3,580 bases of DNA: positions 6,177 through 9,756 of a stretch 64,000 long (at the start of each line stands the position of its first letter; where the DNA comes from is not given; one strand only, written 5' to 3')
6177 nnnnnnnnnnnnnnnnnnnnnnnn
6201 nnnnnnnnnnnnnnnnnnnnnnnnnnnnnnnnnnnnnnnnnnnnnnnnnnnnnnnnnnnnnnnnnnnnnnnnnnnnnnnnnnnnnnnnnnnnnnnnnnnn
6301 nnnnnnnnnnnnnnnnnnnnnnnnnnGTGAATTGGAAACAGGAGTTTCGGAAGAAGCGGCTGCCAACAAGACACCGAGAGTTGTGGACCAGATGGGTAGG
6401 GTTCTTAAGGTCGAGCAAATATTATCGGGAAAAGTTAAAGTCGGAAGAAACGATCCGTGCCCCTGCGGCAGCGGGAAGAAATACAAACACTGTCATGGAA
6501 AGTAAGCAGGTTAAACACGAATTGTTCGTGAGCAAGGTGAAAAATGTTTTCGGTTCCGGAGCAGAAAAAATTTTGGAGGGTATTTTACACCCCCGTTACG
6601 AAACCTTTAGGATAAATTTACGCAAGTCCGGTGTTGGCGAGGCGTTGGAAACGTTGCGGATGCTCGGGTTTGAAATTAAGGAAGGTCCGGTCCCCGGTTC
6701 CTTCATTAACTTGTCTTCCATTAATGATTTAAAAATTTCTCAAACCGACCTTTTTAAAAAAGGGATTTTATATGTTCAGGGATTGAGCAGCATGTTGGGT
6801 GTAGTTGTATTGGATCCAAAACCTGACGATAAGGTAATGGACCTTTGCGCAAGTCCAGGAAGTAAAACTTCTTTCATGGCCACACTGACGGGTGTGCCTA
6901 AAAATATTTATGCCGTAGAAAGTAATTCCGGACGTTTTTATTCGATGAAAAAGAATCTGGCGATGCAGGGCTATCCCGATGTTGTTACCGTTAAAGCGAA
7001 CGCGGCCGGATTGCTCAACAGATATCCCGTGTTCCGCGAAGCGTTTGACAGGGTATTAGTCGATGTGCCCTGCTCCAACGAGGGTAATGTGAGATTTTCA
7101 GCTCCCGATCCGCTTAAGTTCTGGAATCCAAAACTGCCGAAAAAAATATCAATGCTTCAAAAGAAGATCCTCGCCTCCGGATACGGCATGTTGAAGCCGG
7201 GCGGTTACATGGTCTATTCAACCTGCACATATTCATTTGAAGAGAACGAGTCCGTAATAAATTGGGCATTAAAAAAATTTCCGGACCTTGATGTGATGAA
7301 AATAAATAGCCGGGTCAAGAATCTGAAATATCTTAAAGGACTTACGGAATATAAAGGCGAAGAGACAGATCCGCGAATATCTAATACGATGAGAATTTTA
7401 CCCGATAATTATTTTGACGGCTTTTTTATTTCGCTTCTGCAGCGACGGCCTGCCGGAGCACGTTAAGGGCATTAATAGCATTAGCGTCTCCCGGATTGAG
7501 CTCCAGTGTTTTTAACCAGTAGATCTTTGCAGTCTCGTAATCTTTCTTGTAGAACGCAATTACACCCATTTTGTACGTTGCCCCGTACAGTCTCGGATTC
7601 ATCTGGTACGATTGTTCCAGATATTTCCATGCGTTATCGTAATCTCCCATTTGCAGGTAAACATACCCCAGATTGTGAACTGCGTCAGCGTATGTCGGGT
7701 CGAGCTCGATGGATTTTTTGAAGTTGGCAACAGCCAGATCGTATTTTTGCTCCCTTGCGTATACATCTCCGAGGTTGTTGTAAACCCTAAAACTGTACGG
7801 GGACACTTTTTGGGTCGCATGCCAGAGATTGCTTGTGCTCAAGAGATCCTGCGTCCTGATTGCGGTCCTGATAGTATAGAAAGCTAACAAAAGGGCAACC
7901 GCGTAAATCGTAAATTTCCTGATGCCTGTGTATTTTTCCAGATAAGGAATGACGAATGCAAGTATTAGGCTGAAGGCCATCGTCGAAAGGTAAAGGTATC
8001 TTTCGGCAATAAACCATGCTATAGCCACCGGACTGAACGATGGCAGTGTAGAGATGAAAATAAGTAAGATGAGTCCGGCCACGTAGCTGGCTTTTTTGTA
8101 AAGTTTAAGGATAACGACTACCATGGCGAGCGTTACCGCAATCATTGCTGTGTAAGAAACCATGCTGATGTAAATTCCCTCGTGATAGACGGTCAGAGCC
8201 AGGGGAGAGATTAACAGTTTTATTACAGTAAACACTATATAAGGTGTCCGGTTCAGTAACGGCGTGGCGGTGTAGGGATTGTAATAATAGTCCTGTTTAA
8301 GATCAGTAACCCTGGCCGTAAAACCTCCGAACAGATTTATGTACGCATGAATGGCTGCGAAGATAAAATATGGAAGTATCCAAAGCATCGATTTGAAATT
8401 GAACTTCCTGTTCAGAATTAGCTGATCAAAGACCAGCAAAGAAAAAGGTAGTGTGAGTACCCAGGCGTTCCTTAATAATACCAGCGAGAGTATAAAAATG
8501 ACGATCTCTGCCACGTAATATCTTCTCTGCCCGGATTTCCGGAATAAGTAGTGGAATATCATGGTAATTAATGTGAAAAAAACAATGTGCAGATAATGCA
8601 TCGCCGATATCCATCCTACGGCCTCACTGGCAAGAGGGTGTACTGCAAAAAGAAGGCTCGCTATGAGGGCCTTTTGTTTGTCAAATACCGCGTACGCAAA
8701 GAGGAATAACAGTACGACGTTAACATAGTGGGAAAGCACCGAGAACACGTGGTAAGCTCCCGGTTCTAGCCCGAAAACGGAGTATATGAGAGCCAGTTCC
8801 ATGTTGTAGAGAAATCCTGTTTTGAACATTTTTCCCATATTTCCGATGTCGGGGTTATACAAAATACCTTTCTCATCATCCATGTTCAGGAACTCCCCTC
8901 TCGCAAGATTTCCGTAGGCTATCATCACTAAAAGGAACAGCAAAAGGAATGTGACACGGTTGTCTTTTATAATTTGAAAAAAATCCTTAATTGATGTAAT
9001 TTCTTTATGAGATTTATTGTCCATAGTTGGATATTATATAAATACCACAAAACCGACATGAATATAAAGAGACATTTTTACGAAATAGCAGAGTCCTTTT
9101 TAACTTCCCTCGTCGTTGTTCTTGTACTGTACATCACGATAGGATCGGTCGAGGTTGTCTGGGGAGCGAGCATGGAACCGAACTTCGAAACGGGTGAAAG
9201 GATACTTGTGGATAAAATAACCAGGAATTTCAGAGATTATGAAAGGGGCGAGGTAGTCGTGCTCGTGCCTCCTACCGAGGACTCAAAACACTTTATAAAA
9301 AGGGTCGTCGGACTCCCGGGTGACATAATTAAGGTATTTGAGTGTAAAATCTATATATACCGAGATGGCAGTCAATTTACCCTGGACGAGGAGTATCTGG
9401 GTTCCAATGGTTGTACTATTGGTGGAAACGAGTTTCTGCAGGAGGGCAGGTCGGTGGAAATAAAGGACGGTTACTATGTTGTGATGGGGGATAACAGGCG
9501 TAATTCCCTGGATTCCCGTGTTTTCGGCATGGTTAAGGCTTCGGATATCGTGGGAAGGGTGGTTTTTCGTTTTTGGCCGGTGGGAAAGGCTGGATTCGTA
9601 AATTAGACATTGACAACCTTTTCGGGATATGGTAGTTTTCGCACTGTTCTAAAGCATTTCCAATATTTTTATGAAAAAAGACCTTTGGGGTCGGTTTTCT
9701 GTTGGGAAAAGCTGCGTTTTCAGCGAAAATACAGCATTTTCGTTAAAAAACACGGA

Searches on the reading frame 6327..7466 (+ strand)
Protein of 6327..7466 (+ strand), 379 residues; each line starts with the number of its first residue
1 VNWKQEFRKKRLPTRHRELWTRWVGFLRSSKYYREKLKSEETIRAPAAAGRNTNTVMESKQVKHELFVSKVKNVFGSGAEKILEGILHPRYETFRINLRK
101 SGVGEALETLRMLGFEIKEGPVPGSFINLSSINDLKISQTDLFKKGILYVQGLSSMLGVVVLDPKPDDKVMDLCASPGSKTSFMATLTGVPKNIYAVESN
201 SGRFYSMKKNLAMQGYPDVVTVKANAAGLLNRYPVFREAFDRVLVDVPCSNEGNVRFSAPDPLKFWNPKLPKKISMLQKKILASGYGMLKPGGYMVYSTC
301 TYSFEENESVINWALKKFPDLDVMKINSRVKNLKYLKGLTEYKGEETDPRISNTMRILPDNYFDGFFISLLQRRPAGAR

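Call 9: search_protein_families(library=pfam, proteins=[window:6327-7466:+], max_evalue=0.001)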
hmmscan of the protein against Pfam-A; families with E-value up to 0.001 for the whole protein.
window:6327-7466:+ (379 aa): 2 families
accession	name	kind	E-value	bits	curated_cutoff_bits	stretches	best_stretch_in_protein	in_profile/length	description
PF01189.24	Methyltr_RsmB-F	-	4.2e-38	131.4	27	1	160-372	2-199/199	16S rRNA methyltransferase RsmB/F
PF01728.25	FtsJ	-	4.3e-08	33.7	24.1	1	165-326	20-164/181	FtsJ-like methyltransferase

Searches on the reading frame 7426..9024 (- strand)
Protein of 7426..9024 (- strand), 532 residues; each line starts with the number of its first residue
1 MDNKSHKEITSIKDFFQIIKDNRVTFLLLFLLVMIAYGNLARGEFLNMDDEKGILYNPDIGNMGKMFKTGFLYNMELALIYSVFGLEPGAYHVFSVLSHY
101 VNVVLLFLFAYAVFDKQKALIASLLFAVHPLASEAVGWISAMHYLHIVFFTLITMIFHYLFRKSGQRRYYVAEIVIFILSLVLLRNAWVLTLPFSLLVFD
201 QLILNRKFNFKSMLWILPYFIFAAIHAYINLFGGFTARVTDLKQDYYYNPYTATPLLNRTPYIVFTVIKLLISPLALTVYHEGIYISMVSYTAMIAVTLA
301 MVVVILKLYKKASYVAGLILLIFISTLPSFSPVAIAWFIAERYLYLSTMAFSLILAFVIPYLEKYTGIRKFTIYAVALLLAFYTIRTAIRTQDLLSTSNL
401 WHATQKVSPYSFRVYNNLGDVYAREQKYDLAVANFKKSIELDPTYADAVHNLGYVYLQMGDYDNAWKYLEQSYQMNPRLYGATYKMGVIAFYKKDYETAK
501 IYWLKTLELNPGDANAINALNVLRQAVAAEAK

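Call 9: search_protein_families(library=pfam, proteins=[window:7426-9024:-], max_evalue=0.001)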
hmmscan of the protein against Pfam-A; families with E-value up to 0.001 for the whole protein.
window:7426-9024:- (532 aa): 15 families
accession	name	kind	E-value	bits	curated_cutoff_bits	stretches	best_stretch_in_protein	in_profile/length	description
PF00515.34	TPR_1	-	8.5e-19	67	27.8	2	413-445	2-34/34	Tetratricopeptide repeat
PF07719.23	TPR_2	-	2.1e-18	65.3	27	2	413-445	2-34/34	Tetratricopeptide repeat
PF13181.12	TPR_8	-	7.1e-18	63.6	25.7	2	413-444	2-33/34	Tetratricopeptide repeat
PF13431.12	TPR_17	-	1.6e-14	53.3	24.4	1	435-466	2-33/34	Tetratricopeptide repeat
PF13424.12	TPR_12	-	1.4e-12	48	30.1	1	412-475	3-74/77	Tetratricopeptide repeat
PF13414.12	TPR_11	-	5.8e-11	42.3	26.8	1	419-460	1-42/42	TPR repeat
PF14559.12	TPR_19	-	2.1e-07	31.6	25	1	424-470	3-49/68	Tetratricopeptide repeat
PF13428.12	TPR_14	-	2.6e-07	31.1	23.5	0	447-484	2-39/44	Tetratricopeptide repeat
PF13432.12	TPR_16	-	3.8e-07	30.9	32.7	0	452-513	3-64/65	Tetratricopeptide repeat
PF13176.12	TPR_7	-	1.1e-06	28.7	27.9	0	448-472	1-25/36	Tetratricopeptide repeat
PF23914.1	TPR_CcmH_CycH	-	1.4e-06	28.6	42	1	418-513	56-154/158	Cytochrome c-type biogenesis protein H TPR domain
PF13374.12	TPR_10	-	2.1e-06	28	27.5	0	446-481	2-37/42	Tetratricopeptide repeat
PF13174.12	TPR_6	-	2.1e-05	25.3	26.3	0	448-471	2-25/33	Tetratricopeptide repeat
PF13371.12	TPR_9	-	0.00091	19.6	35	0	421-477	4-60/73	Tetratricopeptide repeat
PF12895.13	ANAPC3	-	0.00095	19.8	27.2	1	426-499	3-75/82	Anaphase-promoting complex, cyclosome, subunit 3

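Call 11: search_protein_families(library=ncbifam, proteins=[window:7426-9024:-], max_evalue=0.001)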
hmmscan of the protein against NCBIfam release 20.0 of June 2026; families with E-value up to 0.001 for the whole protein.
window:7426-9024:- (532 aa): 15 families
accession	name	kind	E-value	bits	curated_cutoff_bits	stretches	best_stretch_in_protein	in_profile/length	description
NF040959.1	MamA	equivalog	1.3e-14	54.1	200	2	414-520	39-145/204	magnetosome protein MamA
TIGR02917.1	PEP_TPR_lipo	equivalog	1.2e-10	40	312.2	1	386-523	677-813/899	XrtA/PEP-CTERM system TPR-repeat protein PrsT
TIGR02521.1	type_IV_pilW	equivalog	2.5e-09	37.1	154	1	407-521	60-176/234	type IV pilus biogenesis/stability protein PilW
NF047371.1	FlcA_CTERM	equivalog_domain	2.6e-08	32.8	300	1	413-509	439-536/646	periplasmic flagellar collar protein FlcA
NF008391.2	PRK11189.1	equivalog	3.9e-08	33.1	250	2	405-477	92-164/297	lipoprotein NlpI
NF033762.1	social_mot_Tgl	equivalog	1.1e-07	31.5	225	1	426-500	80-155/252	social motility TPR repeat lipoprotein Tgl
NF047558.1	TPR_END_plus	domain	3.8e-07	29.9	32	0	415-449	2-36/56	TPR end-of-group domain-containing protein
NF033920.0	C39_PA2778_fam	equivalog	1.5e-05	24.6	150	1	387-477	165-255/255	PA2778 family cysteine peptidase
NF047507.1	TPR_BatC_Lepto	exception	1.7e-05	24.4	175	0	427-480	73-130/214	TPR repeat-containing protein BatC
NF033758.1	gliding_GltE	equivalog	1.9e-05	23.8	225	1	433-520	73-160/411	adventurous gliding motility TPR repeat lipoprotein GltE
TIGR00990.1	3a0801s09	subfamily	2.6e-05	23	757.25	1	415-512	334-431/615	mitochondrial import receptor subunit TOM70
NF052312.1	T9SS_PorW_SprE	equivalog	5.8e-05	21.9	250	0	450-522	294-370/716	type IX secretion system periplasmic lipoprotein PorW/SprE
NF002725.1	PRK02603.1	equivalog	8.5e-05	22.6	143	0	424-494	47-120/173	photosystem I assembly protein Ycf3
NF008520.0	PRK11447.1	equivalog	0.0002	19.3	858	0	429-478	286-335/1157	cellulose synthase complex outer membrane protein BcsC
TIGR02552.1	LcrH_SycD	equivalog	0.00029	20.6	104.8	1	407-475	47-115/136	SycD/LcrH family type III secretion system chaperone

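Call 79: find_homologous_proteins(query=window:7426-9024:-, max_evalue=0.00001)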
Query window:7426-9024:- (532 aa): 591 proteins with E <= 0.00001 among 8000 candidates; the best 120 are listed.
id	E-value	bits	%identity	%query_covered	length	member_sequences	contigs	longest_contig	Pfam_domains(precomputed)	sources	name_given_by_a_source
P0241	0.0e+0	1136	97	100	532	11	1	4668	PF13431.13,PF23914.2,PF13414.13,PF13176.13,PF13428.13,PF13374.13,PF14559.13,PF00515.35,PF13424.13,PF21033.5,PF13432.13,PF13181.13,PF07719.24,PF13174.13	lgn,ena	-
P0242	0.0e+0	1072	90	100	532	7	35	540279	PF13431.13,PF23914.2,PF13414.13,PF13176.13,PF13428.13,PF13374.13,PF14559.13,PF00515.35,PF13424.13,PF21033.5,PF13432.13,PF13181.13,PF07719.24,PF13174.13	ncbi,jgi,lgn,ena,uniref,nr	ncbi:hypothetical protein A2473_02635 [candidate division WWE3 bacterium RIFOXYC2_FULL_42_13]|uniref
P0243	2.0e-296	1002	84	100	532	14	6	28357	PF14559.13,PF13431.13,PF13414.13,PF00515.35,PF13424.13,PF21033.5,PF13432.13,PF13428.13,PF13181.13,PF07719.24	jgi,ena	-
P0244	4.9e-292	988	81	100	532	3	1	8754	PF13431.13,PF23914.2,PF13414.13,PF13176.13,PF13428.13,PF14559.13,PF00515.35,PF13424.13,PF13432.13,PF13181.13,PF07719.24,PF13174.13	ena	-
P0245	3.2e-257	873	72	100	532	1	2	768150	PF25063.1,PF13431.13,PF23914.2,PF13414.13,PF13428.13,PF13374.13,PF14559.13,PF00515.35,PF13424.13,PF21033.5,PF13432.13,PF13181.13,PF07719.24,PF13174.13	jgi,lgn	-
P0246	1.3e-252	858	70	100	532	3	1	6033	PF14559.13,PF13431.13,PF23914.2,PF13414.13,PF00515.35,PF13424.13,PF13176.13,PF13432.13,PF13428.13,PF13181.13,PF07719.24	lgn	-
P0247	4.0e-244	830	67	100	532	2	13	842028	PF13431.13,PF23914.2,PF13414.13,PF13176.13,PF13428.13,PF13374.13,PF14559.13,PF00515.35,PF13424.13,PF28559.1,PF13432.13,PF13181.13,PF07719.24,PF13174.13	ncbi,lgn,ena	-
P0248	6.6e-244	829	69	99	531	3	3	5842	PF13431.13,PF23914.2,PF13414.13,PF13176.13,PF13428.13,PF13374.13,PF14559.13,PF00515.35,PF13424.13,PF21033.5,PF13432.13,PF13181.13,PF07719.24,PF13174.13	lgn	-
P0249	9.3e-178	611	54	97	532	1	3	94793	PF13431.13,PF23914.2,PF13414.13,PF13176.13,PF13374.13,PF14559.13,PF13371.13,PF00515.35,PF13424.13,PF13432.13,PF13181.13,PF07719.24,PF13174.13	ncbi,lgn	-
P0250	3.4e-142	493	46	96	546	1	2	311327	PF14853.13,PF13431.13,PF23914.2,PF13414.13,PF13176.13,PF13428.13,PF13374.13,PF14559.13,PF13371.13,PF00515.35,PF13424.13,PF21033.5,PF13432.13,PF13181.13,PF07719.24,PF13174.13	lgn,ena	-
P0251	8.0e-139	482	44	98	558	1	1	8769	PF13431.13,PF13414.13,PF13428.13,PF13374.13,PF14559.13,PF13371.13,PF00515.35,PF13424.13,PF21033.5,PF13432.13,PF13181.13,PF07719.24,PF13174.13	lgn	-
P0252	1.8e-138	481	44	98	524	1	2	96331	PF13431.13,PF23914.2,PF13414.13,PF13176.13,PF13428.13,PF13374.13,PF14559.13,PF13371.13,PF00515.35,PF13424.13,PF28559.1,PF21033.5,PF13432.13,PF13181.13,PF07719.24,PF13174.13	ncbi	ncbi:tetratricopeptide repeat protein [Patescibacteria group bacterium]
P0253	1.4e-134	468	43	98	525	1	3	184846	PF13431.13,PF23914.2,PF13414.13,PF13428.13,PF13374.13,PF14559.13,PF13371.13,PF00515.35,PF13424.13,PF21033.5,PF13432.13,PF13181.13,PF07719.24,PF13174.13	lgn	-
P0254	4.3e-131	457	44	97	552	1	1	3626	PF13431.13,PF13414.13,PF13428.13,PF13374.13,PF14559.13,PF13371.13,PF00515.35,PF13424.13,PF21033.5,PF13432.13,PF13181.13,PF07719.24,PF13174.13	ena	-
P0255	3.3e-127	444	43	97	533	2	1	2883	PF13431.13,PF23914.2,PF13414.13,PF13176.13,PF13428.13,PF13374.13,PF14559.13,PF13371.13,PF00515.35,PF13424.13,PF21033.5,PF13432.13,PF13181.13,PF07719.24,PF13174.13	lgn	-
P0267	4.0e-121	424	42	98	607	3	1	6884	PF13431.13,PF23914.2,PF13414.13,PF13428.13,PF13374.13,PF14559.13,PF13371.13,PF00515.35,PF13424.13,PF21033.5,PF13432.13,PF13181.13,PF07719.24,PF13174.13,PF13231.13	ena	-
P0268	4.5e-121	424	39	98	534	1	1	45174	PF14559.13,PF13431.13,PF13414.13,PF00515.35,PF13424.13,PF13432.13,PF13181.13,PF07719.24,PF13231.13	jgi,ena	-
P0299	3.2e-104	368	39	97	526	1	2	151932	PF13431.13,PF13414.13,PF13176.13,PF13428.13,PF13374.13,PF14559.13,PF00515.35,PF13424.13,PF13432.13,PF13181.13,PF07719.24,PF13174.13,PF13231.13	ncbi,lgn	-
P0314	1.6e-96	343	35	98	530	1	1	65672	PF14559.13,PF13431.13,PF13414.13,PF00515.35,PF13424.13,PF13432.13,PF13428.13,PF13181.13,PF07719.24,PF13231.13,PF13374.13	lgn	-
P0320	1.2e-92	330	37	97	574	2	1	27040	PF13431.13,PF13414.13,PF13176.13,PF13428.13,PF13374.13,PF14559.13,PF00515.35,PF13424.13,PF13432.13,PF13181.13,PF07719.24,PF13174.13,PF13231.13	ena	-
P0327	3.6e-91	325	33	98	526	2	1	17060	PF14559.13,PF13431.13,PF13414.13,PF00515.35,PF13424.13,PF13428.13,PF13181.13,PF07719.24,PF13231.13,PF13374.13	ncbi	ncbi:tetratricopeptide repeat protein [Patescibacteria group bacterium]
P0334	3.9e-80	289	36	84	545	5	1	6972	PF13431.13,PF13414.13,PF13428.13,PF13374.13,PF14559.13,PF00515.35,PF13424.13,PF21033.5,PF13432.13,PF13181.13,PF07719.24,PF13231.13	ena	-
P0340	3.5e-73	266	33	93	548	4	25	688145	PF13431.13,PF23914.2,PF13414.13,PF13428.13,PF13374.13,PF14559.13,PF00515.35,PF13424.13,PF13432.13,PF13181.13,PF07719.24,PF13231.13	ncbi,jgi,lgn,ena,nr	ncbi:tetratricopeptide repeat protein [candidate division WWE3 bacterium]|jgi:protein O-mannosyl-tra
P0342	1.2e-67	247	29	98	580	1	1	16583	PF13431.13,PF23914.2,PF13414.13,PF13176.13,PF12569.15,PF13428.13,PF13374.13,PF14559.13,PF00515.35,PF12895.14,PF13424.13,PF28559.1,PF21033.5,PF13432.13,PF13181.13,PF07719.24,PF13174.13,PF13231.13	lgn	-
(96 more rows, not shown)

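Call 82: search_solved_structures(query=A6, max_evalue=0.01, show_alignments=0)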
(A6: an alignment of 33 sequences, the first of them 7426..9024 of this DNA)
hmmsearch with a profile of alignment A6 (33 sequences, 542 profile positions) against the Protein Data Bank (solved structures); distinct sequences matched with E-value up to 0.01: 302 (the best 60 are shown).
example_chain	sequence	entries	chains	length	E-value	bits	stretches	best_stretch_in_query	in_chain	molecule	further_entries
9qhb_A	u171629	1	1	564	3.6e-223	745.3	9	422-540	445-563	Engineered tetratricopeptide repeat protein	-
8bu0_A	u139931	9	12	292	9.5e-108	364.3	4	422-540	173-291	Consensus tetratricopeptide repeat protein | Crystal structure of an 8-repeat consensus TPR superhelix with Zinc. | Monomer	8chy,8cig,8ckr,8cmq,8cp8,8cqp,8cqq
7yeh_B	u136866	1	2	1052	3.2e-72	247.1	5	419-527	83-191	UDP-N-acetylglucosamine--peptide N-acetylglucosaminyltransferase 110 kDa subunit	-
7yea_A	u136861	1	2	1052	8.5e-72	245.7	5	419-527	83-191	UDP-N-acetylglucosamine--peptide N-acetylglucosaminyltransferase 110 kDa subunit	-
9qhc_A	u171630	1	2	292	1e-71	245.4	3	422-540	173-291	Engineered tetratricopeptide repeat protein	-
7ntf_A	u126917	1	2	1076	1.3e-71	245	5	418-527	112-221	Isoform 1 of UDP-N-acetylglucosamine--peptide N-acetylglucosaminyltransferase 110 kDa subu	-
6eou_A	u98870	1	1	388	2.3e-61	211.2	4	418-527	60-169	UDP-N-acetylglucosamine--peptide N-acetylglucosaminyltransferase 110 kDa subunit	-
1w3b_A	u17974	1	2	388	2.5e-61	211.1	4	418-527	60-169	UDP-N-ACETYLGLUCOSAMINE--PEPTIDE N-ACETYLGLUCOSAMINYLTRANSFERASE 110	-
7obi_A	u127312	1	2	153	1.6e-48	168.8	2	424-528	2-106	CTPR-rv4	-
7y4i_A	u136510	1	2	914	5e-46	160.6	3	428-532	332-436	Probable UDP-N-acetylglucosamine--peptide N-acetylglucosaminyltransferase SPINDLY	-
8dtf_A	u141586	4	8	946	6e-46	160.3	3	428-532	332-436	Probable UDP-N-acetylglucosamine--peptide N-acetylglucosaminyltransferase SPINDLY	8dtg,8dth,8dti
9gzg_A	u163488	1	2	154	3.9e-42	147.7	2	428-529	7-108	Engineered CTPR protein with glutamic acids for conductivity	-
8ch0_A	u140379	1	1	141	3e-36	128.3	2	422-491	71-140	Consensus tetratricopeptide repeat protein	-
2fo7_A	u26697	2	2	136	1.2e-35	126.4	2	422-491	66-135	SYNTHETIC CONSENSUS TPR PROTEIN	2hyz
8cm9_A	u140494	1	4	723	3e-30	108.5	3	427-535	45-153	UDP-N-acetylglucosamine--peptide N-acetylglucosaminyltransferase 110 kDa subunit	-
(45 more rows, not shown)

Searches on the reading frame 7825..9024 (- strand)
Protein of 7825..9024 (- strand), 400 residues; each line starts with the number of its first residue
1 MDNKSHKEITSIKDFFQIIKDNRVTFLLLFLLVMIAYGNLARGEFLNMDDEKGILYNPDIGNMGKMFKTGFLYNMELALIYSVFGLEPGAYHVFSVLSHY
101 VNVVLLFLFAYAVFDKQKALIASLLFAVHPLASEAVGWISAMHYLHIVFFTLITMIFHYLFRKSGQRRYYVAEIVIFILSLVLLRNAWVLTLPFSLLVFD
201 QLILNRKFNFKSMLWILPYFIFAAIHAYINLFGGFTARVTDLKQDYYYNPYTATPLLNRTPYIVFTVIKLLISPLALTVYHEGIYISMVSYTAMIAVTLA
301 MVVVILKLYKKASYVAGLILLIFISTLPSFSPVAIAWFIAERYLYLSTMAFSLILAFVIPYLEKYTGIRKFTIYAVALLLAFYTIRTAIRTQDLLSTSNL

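Call 53: search_protein_families(library=pfam, proteins=[window:7825-9024:-], max_evalue=5)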
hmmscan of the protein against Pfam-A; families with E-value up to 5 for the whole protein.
window:7825-9024:- (400 aa): 1 family
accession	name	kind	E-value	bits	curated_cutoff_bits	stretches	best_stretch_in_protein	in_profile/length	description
PF13231.12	PMT_2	-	0.0048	17.5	26.1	1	77-224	10-153/160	Dolichyl-phosphate-mannose-protein mannosyltransferase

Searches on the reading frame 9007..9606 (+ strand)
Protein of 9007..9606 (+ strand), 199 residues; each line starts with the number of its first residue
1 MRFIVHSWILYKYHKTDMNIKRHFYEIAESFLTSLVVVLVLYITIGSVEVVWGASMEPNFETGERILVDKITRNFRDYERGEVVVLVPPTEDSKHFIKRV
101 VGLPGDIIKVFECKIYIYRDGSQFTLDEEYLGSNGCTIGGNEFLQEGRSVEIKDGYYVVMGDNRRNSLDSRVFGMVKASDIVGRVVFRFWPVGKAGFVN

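Call 9: search_protein_families(library=pfam, proteins=[window:9007-9606:+], max_evalue=0.001)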
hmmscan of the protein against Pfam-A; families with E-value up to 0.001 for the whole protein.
window:9007-9606:+ (199 aa): 2 families
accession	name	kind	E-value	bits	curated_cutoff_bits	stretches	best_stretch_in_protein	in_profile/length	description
PF10502.14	Peptidase_S26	-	8.6e-39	133.6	22.9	1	26-190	3-168/168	Signal peptidase, peptidase S26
PF00717.28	Peptidase_S24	-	0.0006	19.9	23.3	0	51-102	40-84/116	Peptidase S24-like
